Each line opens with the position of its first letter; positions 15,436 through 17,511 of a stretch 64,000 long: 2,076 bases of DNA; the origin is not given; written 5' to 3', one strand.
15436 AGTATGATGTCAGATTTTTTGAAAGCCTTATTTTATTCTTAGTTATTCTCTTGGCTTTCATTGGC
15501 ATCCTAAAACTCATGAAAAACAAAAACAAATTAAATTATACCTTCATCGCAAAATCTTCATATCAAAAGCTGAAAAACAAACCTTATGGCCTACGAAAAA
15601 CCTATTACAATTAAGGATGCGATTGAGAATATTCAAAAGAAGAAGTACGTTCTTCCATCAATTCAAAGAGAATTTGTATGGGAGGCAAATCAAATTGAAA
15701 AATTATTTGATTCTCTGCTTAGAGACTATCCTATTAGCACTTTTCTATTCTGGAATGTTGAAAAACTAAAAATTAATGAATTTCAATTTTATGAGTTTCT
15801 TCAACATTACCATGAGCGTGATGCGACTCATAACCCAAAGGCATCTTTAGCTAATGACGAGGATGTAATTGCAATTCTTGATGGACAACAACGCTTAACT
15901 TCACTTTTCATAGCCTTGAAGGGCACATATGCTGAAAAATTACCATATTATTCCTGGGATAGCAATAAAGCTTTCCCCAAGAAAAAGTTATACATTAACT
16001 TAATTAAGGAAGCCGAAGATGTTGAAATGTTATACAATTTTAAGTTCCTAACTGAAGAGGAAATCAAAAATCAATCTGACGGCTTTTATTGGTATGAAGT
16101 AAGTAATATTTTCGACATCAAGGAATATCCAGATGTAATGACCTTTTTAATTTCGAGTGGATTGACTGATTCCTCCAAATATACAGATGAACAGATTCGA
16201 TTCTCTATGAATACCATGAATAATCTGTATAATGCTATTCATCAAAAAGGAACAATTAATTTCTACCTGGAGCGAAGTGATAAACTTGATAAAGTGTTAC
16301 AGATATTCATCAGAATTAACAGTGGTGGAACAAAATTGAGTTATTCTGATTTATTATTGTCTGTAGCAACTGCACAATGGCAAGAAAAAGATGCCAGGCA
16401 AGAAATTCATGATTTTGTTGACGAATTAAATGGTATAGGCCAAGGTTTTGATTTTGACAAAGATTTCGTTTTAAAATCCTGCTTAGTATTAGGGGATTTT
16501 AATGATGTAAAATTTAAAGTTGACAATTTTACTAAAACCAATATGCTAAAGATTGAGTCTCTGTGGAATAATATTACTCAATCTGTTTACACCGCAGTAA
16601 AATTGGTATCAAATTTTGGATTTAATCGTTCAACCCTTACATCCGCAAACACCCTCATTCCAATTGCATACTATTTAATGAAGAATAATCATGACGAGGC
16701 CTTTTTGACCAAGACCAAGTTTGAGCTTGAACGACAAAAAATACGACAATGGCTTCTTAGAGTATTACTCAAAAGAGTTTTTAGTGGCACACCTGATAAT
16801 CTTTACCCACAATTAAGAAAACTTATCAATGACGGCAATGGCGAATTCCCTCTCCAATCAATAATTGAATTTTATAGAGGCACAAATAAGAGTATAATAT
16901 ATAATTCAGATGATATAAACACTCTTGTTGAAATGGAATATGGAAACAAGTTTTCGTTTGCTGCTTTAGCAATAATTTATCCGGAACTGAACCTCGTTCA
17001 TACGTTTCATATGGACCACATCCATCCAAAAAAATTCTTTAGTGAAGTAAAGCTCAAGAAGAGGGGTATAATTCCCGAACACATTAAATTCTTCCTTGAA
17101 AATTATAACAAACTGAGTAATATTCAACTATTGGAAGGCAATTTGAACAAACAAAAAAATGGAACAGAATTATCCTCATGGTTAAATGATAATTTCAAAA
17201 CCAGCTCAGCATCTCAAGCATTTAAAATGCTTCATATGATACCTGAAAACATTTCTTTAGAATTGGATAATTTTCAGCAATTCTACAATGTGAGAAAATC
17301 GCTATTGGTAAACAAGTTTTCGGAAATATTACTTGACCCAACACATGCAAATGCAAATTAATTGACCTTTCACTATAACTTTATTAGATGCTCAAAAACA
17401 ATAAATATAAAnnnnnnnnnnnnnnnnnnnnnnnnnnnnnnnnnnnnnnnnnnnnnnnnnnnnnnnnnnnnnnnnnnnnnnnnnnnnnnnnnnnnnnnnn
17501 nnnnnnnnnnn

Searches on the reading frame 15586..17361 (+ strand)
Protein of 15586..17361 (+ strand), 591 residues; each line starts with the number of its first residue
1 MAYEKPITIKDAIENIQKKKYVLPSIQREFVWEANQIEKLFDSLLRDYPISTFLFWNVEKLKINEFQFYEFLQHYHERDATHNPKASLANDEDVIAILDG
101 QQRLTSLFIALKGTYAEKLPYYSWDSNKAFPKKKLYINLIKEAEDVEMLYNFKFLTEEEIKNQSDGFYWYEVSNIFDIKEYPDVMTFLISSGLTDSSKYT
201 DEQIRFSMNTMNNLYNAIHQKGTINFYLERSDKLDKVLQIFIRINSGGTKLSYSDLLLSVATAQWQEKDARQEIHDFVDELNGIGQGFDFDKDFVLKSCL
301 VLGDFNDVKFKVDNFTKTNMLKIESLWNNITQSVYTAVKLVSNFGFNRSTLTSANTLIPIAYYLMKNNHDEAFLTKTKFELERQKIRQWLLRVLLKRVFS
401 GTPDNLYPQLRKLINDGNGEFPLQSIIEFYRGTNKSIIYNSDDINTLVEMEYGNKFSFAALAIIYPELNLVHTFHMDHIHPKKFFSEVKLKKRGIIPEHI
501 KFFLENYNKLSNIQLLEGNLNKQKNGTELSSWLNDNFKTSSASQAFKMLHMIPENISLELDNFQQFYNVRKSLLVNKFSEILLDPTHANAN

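Call 13: search_protein_families(library=pfam, proteins=[window:15586-17361:+], max_evalue=0.001)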
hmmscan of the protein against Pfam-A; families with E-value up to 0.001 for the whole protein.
window:15586-17361:+ (591 aa): 1 family
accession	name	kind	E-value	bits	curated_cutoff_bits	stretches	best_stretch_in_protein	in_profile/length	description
PF03235.19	GmrSD_N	-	2.6e-33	116.3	33.2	1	9-259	1-196/199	GmrSD restriction endonuclease, N-terminal domain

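Call 72: search_protein_families(library=padloc, proteins=[window:15586-17361:+], max_evalue=0.00001)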
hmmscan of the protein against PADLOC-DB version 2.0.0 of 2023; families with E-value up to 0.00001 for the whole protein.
window:15586-17361:+ (591 aa): 6 families
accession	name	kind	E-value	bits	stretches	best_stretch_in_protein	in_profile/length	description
PDLC04151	HEC-05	-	5.3e-221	733.5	1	1-583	20-594/600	-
PDLC04150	HEC-05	-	4.2e-139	463.1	1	3-582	4-581/583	-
PDLC04152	HEC-05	-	9.3e-86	286.6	1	8-584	8-564/566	-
PDLC04153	HEC-05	-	1.8e-68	229.3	1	4-584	4-610/621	-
PDLC04709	PDC-M55C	-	4.5e-18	63.2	1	9-116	17-112/554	-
PDLC02792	SspE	-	8.3e-07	25.7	1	22-145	25-140/771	SspE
